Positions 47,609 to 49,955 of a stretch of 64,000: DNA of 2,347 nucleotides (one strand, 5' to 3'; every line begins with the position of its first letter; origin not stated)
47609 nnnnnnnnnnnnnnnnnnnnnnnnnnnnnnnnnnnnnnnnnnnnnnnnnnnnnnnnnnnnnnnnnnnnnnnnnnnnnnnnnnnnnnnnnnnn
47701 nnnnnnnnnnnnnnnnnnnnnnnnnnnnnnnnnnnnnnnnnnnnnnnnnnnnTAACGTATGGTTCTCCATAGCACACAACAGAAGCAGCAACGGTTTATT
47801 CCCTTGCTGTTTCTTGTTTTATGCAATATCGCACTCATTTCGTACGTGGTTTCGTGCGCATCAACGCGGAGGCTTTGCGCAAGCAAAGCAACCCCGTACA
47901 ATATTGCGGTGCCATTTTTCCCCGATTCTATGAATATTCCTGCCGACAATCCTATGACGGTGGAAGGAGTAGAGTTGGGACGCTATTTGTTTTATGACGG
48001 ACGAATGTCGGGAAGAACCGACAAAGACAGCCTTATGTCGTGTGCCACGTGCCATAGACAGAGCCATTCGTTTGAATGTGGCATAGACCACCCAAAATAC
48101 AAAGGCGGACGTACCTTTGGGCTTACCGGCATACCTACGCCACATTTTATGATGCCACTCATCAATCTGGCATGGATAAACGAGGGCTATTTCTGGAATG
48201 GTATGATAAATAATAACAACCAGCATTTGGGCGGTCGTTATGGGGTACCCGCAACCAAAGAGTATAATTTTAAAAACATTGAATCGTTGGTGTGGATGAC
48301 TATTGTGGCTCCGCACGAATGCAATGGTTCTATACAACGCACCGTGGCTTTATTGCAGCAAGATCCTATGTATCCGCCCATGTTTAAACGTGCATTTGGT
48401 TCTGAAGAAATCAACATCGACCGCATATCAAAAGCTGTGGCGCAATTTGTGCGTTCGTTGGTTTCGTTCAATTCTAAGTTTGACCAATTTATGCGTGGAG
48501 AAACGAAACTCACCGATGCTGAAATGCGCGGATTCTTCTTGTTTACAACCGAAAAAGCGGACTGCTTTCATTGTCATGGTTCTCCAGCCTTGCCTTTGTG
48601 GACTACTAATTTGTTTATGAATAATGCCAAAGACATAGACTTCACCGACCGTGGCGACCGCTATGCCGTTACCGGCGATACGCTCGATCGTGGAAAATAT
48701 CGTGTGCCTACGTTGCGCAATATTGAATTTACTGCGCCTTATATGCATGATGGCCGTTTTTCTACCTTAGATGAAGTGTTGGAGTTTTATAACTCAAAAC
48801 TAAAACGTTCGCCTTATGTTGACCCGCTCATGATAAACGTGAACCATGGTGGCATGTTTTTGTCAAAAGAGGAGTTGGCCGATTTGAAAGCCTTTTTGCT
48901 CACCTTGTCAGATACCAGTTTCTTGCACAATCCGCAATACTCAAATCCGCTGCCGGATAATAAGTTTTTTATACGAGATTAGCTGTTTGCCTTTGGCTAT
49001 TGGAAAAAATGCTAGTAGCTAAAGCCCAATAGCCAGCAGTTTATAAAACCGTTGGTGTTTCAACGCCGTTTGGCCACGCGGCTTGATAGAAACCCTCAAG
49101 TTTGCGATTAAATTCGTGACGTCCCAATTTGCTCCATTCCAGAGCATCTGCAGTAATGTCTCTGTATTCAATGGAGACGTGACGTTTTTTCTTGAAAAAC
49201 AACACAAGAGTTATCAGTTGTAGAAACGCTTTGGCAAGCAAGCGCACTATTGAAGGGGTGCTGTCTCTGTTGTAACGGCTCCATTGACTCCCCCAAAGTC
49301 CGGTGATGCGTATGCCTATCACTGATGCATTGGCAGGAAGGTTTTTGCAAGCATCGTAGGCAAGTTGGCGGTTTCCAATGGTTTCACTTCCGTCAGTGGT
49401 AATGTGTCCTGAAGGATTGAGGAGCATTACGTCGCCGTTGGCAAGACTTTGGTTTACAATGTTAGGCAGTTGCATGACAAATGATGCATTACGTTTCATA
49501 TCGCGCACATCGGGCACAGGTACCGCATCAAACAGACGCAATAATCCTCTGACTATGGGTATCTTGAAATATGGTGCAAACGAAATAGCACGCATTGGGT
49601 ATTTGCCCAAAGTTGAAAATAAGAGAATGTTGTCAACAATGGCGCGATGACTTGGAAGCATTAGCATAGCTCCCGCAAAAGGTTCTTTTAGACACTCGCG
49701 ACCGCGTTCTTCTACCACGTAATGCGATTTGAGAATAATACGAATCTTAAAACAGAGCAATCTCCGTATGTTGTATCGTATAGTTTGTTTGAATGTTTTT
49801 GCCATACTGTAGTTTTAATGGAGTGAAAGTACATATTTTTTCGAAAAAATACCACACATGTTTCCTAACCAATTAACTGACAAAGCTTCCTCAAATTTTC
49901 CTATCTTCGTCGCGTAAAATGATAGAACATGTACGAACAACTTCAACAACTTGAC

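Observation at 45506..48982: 749-aa cytoplasm-facing EF-hand protein with a C-terminal membrane anchor, apparently co-transcribed with a di-haem cytochrome c peroxidase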

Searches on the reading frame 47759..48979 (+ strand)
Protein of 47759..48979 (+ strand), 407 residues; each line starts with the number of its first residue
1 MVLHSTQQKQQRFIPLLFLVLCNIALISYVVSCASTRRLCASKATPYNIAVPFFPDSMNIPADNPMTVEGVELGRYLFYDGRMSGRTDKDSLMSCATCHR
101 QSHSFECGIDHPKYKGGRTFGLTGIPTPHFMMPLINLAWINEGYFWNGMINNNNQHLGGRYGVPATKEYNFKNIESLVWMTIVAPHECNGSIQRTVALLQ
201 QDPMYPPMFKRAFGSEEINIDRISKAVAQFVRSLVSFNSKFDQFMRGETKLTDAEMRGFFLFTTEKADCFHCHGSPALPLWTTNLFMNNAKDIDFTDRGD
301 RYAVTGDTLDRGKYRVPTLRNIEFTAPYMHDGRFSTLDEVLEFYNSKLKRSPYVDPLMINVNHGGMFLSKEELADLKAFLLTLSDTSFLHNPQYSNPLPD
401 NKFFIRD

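Call 3: search_protein_families(library=pfam, proteins=[window:47759-48979:+], max_evalue=0.01)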
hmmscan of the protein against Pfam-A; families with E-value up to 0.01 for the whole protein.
window:47759-48979:+ (407 aa): 2 families
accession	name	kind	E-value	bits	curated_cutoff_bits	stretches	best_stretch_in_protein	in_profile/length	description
PF03150.19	CCP_MauG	-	2e-35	123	25.6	1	69-249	2-148/149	Di-haem cytochrome c peroxidase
PF21419.2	RoxA-like_Cyt-c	-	0.00065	19.6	26.7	1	314-342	2-30/39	RoxA-like, cytochrome c-like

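Call 4: search_protein_families(library=ncbifam, proteins=[window:47759-48979:+], max_evalue=0.01)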
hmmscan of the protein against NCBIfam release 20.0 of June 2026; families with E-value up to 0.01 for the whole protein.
window:47759-48979:+ (407 aa): 6 families
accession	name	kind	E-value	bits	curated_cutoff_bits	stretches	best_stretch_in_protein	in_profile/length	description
TIGR04039.1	MXAN_0977_Heme2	hypoth_equivalog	2.8e-63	214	362.85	1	60-397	1-335/336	MbnH family di-heme enzyme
TIGR03791.1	TTQ_mauG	equivalog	1.2e-37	129.8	443.85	2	174-385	76-280/291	tryptophan tryptophylquinone biosynthesis enzyme MauG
TIGR03981.2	SAM_quin_mod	hypoth_equivalog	2.7e-23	82.5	340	1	211-345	220-359/411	His-Xaa-Ser system-associated MauG-like protein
NF052341.1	hydrazine_gamma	equivalog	4.3e-06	25.9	625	0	213-275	159-217/339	hydrazine synthase subunit gamma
NF052342.1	hydrazine_BC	exception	3.7e-05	22.1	1250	1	212-276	509-570/690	hydrazine synthase subunit beta-gamma fusion subunit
NF040606.1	CytoC_perox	subfamily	0.0099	15.1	150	0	312-342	424-454/524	di-heme-cytochrome C peroxidase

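Call 8: search_protein_families(library=padloc, proteins=[window:47759-48979:+], max_evalue=0.01)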
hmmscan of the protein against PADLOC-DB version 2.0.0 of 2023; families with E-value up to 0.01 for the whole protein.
window:47759-48979:+ (407 aa): 0 families

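Call 41: search_solved_structures(query=window:47759-48979:+, max_evalue=0.00001)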
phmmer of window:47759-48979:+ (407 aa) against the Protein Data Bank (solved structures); distinct sequences matched with E-value up to 0.00001: 29.
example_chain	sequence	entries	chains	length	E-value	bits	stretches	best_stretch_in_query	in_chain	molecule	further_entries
6e1c_A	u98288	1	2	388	2.3e-47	165.2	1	37-397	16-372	Di-heme enzyme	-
1iqc_A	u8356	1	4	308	2.3e-31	112.5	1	60-344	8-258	di-heme peroxidase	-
3o5c_A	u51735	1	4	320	1.7e-26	96.5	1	181-341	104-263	Cytochrome c551 peroxidase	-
4aal_A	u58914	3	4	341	7.6e-24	87.7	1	57-344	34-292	CYTOCHROME C551 PEROXIDASE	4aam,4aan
4aao_A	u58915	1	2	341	1.4e-23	86.8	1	181-343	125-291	CYTOCHROME C551 PEROXIDASE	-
3hq8_A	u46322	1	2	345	8.4e-23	84.3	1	181-342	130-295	Cytochrome c551 peroxidase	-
3hq9_A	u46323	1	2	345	1.6e-22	83.4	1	181-342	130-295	Cytochrome c551 peroxidase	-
3hq7_A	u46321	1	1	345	1.1e-21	80.6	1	184-342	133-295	Cytochrome c551 peroxidase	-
3hq6_A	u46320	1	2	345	1.4e-21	80.3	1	182-342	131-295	Cytochrome c551 peroxidase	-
2c1u_A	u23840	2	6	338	1e-20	77.4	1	188-346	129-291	DI-HAEM CYTOCHROME C PEROXIDASE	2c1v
9qdt_A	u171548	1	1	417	1.1e-18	70.8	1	59-342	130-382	Probable cytochrome c peroxidase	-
1nml_A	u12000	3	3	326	4e-18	68.9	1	187-342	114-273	di-haem cytochrome c peroxidase | Cytochrome c peroxidase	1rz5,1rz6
1zzh_A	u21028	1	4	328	4.8e-18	68.6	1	184-348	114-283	cytochrome c peroxidase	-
3rn1_A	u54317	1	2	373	2.1e-16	63.2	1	72-353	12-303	Methylamine utilization protein MauG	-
6qkn_A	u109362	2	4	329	5.7e-16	61.8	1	182-343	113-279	Cytochrome-c peroxidase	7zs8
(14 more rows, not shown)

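Call 59: find_related_loci(query=window:47759-48979:+, collection=metagenome_contigs, flank=6000)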
Query window:47759-48979:+ (407 aa) in metagenome_contigs; peptide patterns used: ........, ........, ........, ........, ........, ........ (x = any residue, [..] = any of these).
82 stretches matched a pattern; 25 encode a relative of the query (tblastn E <= 1e-3); 25 distinct loci.
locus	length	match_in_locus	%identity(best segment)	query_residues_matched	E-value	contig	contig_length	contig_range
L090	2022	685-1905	99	1-407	0e+0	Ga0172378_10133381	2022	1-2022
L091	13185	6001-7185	70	9-407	0e+0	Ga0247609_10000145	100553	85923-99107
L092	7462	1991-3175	70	9-407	0e+0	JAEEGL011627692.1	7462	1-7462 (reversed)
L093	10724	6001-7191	70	6-406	0e+0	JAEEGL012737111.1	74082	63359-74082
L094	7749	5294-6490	67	10-406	0e+0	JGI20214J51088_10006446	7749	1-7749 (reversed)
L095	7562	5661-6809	69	28-406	0e+0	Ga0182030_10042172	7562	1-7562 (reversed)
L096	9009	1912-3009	66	29-397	1e-167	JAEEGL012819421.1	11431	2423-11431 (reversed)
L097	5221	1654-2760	64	26-397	2e-167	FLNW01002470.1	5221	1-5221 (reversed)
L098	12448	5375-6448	63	20-397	9e-157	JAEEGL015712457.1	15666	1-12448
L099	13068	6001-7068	62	17-397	1e-156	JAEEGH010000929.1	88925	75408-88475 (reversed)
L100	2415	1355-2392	63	32-397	2e-166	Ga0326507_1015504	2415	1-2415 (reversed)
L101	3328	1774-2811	63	32-397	5e-163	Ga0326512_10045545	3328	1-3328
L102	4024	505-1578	62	20-397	7e-160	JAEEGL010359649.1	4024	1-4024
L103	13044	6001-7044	62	30-397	3e-155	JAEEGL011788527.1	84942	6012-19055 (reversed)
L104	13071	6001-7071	61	10-397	2e-154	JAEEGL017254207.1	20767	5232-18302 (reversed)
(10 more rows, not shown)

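Call 62: search_protein_families(library=pfam, proteins=[L103:5417-5965:+, L104:5331-5882:+, L094:4459-5280:+, L096:1151-1876:+, L099:5450-5974:+, L099:3516-4850:+, L099:1908-3506:+, L103:4651-5307:+, L094:6500-7588:+, L093:7197-8447:+], max_evalue=0.001)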
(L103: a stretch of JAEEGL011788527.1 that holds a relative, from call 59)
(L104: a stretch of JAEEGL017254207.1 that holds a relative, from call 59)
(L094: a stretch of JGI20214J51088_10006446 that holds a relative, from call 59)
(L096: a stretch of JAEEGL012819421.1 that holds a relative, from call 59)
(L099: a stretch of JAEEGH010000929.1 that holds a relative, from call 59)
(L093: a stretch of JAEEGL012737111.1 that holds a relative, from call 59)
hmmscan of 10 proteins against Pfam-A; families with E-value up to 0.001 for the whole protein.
L103:5417-5965:+ (183 aa): 2 families
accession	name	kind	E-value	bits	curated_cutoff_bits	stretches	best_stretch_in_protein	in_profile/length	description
PF01965.30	DJ-1_PfpI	-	7.1e-40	137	26.6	1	2-166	1-164/165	DJ-1/PfpI family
PF07685.20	GATase_3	-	1.6e-05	25.1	27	1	58-110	33-88/196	CobB/CobQ-like glutamine amidotransferase domain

L104:5331-5882:+ (184 aa): 1 family
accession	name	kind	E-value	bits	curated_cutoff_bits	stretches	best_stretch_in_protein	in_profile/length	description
PF01965.30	DJ-1_PfpI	-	3.2e-39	134.8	26.6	1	3-165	2-164/165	DJ-1/PfpI family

L094:4459-5280:+ (274 aa): 1 family
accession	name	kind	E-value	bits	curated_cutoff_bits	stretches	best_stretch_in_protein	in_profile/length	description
PF20243.3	MbnP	-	7.3e-21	75.4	27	1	43-251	2-188/189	MbnP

L096:1151-1876:+ (242 aa): 1 family
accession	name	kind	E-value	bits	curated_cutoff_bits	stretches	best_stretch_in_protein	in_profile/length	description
PF20243.3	MbnP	-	9e-17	62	27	1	25-211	8-177/189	MbnP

L099:5450-5974:+ (175 aa): 2 families
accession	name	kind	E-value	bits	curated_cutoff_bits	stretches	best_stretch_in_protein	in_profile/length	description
PF00156.33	Pribosyltran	-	1.3e-16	60.8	26.3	1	47-153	26-125/158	Phosphoribosyl transferase domain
PF14681.12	UPRTase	-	0.00013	22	27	1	112-153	119-160/206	Uracil phosphoribosyltransferase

L099:3516-4850:+ (445 aa): 4 families
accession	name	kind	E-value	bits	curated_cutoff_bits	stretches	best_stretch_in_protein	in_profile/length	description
PF00578.27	AhpC-TSA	-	9e-08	32.5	26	1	308-428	2-123/124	AhpC/TSA family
PF14289.11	DUF4369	-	1.2e-07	32.6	25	1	33-118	11-91/91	Domain of unknown function (DUF4369)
PF13098.12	Thioredoxin_2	-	5.7e-07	30.3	27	1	333-437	5-98/104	Thioredoxin-like domain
PF13905.12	Thioredoxin_8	-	9.3e-05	23.1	27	1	334-426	2-94/94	Thioredoxin-like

L099:1908-3506:+ (533 aa): 5 families
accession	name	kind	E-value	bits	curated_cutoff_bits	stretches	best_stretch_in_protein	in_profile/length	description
PF17127.10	DUF5106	-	6.7e-11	43.2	28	1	189-308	18-131/151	Domain of unknown function (DUF5106)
PF13905.12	Thioredoxin_8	-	2.3e-06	28.3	27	1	404-507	2-94/94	Thioredoxin-like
PF00578.27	AhpC-TSA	-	2.1e-05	24.9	26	1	396-467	18-88/124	AhpC/TSA family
PF14289.11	DUF4369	-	5.7e-05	24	25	1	22-119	1-91/91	Domain of unknown function (DUF4369)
PF00085.26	Thioredoxin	-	0.00042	20.7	23.5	0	402-432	17-47/103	Thioredoxin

L103:4651-5307:+ (219 aa): 0 families

L094:6500-7588:+ (363 aa): 0 families

L093:7197-8447:+ (417 aa): 2 families
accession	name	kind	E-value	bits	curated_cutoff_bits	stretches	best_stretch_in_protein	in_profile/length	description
PF01979.26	Amidohydro_1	-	9.4e-59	199.8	25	1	50-392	2-345/345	Amidohydrolase family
PF07969.17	Amidohydro_3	-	4.2e-12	46.7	29.7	1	270-363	354-451/472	Amidohydrolase family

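Call 77: search_solved_structures(query=window:47759-48979:+, max_evalue=1e-20, show_alignments=3)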
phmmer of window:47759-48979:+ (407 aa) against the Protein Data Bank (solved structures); distinct sequences matched with E-value up to 1e-20: 9.
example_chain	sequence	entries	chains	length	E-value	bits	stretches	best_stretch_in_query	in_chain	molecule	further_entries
6e1c_A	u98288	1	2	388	2.3e-47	165.2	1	37-397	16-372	Di-heme enzyme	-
1iqc_A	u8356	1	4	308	2.3e-31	112.5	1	60-344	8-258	di-heme peroxidase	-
3o5c_A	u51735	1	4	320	1.7e-26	96.5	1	181-341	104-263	Cytochrome c551 peroxidase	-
4aal_A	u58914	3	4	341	7.6e-24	87.7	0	57-344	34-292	CYTOCHROME C551 PEROXIDASE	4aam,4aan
4aao_A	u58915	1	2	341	1.4e-23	86.8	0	181-343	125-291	CYTOCHROME C551 PEROXIDASE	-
3hq8_A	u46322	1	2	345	8.4e-23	84.3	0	181-342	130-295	Cytochrome c551 peroxidase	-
3hq9_A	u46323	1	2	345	1.6e-22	83.4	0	181-342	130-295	Cytochrome c551 peroxidase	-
3hq7_A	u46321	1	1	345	1.1e-21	80.6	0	184-342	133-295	Cytochrome c551 peroxidase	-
3hq6_A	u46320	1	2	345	1.4e-21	80.3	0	182-342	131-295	Cytochrome c551 peroxidase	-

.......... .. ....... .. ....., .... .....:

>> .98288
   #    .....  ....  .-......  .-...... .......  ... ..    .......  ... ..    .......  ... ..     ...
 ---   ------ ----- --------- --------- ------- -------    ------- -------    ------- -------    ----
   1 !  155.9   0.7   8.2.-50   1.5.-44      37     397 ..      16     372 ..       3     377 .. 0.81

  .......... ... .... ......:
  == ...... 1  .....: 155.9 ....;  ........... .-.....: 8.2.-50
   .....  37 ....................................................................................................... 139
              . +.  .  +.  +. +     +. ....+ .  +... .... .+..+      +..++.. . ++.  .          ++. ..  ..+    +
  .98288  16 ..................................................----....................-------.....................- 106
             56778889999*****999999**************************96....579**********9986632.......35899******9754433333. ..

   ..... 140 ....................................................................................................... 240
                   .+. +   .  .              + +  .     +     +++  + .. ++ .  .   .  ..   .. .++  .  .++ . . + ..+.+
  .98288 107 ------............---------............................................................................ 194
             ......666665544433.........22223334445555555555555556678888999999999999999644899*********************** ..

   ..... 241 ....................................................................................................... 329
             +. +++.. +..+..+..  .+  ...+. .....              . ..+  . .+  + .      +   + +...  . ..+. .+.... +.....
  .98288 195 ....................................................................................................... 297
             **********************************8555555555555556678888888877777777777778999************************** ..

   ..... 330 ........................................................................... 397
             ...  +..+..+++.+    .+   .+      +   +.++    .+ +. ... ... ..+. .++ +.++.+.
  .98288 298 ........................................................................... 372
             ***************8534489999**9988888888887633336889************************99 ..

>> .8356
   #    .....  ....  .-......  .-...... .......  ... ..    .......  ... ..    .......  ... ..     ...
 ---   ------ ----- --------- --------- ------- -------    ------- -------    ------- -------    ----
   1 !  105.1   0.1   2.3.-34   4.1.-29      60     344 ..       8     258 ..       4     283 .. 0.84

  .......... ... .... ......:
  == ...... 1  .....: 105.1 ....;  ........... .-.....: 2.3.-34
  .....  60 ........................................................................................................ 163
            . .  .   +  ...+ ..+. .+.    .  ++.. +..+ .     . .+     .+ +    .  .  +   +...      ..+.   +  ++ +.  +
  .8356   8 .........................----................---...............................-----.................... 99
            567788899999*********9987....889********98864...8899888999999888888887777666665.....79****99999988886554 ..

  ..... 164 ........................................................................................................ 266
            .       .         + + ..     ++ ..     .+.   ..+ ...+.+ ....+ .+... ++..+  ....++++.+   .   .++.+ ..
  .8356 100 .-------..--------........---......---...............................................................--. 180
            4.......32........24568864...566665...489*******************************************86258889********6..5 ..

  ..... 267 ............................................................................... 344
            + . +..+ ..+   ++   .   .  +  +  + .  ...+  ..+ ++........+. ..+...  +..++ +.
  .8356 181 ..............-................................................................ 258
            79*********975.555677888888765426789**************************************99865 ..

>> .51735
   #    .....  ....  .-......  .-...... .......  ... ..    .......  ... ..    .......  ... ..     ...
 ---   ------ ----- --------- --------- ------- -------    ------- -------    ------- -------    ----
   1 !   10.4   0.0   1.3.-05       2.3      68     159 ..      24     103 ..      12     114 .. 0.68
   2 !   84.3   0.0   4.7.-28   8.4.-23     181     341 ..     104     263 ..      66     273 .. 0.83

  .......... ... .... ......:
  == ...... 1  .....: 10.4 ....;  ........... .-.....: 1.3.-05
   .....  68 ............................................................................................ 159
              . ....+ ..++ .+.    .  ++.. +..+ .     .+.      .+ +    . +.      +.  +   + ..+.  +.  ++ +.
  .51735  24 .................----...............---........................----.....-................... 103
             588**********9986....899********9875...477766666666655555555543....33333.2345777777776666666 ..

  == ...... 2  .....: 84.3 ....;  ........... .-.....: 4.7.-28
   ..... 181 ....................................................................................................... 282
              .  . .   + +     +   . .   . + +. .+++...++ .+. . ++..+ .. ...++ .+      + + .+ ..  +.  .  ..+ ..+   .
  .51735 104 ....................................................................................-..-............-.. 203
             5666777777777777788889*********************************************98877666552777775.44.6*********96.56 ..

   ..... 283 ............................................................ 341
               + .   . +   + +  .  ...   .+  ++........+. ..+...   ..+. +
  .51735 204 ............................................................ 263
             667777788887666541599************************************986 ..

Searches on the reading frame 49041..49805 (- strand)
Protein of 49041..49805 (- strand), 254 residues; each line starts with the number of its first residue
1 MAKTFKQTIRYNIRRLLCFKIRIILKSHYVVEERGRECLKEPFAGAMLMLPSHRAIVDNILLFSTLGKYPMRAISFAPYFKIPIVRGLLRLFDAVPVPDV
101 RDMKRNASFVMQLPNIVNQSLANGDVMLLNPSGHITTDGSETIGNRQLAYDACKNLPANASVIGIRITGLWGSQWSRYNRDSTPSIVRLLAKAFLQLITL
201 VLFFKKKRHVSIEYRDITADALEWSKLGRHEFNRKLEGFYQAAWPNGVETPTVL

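Call 3: search_protein_families(library=pfam, proteins=[window:49041-49805:-], max_evalue=0.01)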
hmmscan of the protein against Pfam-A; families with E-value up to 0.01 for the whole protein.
window:49041-49805:- (254 aa): 1 family
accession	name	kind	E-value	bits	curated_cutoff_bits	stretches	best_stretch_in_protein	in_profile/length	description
PF01553.26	Acyltransferase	-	0.00028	21.2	23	1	35-139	6-106/132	Acyltransferase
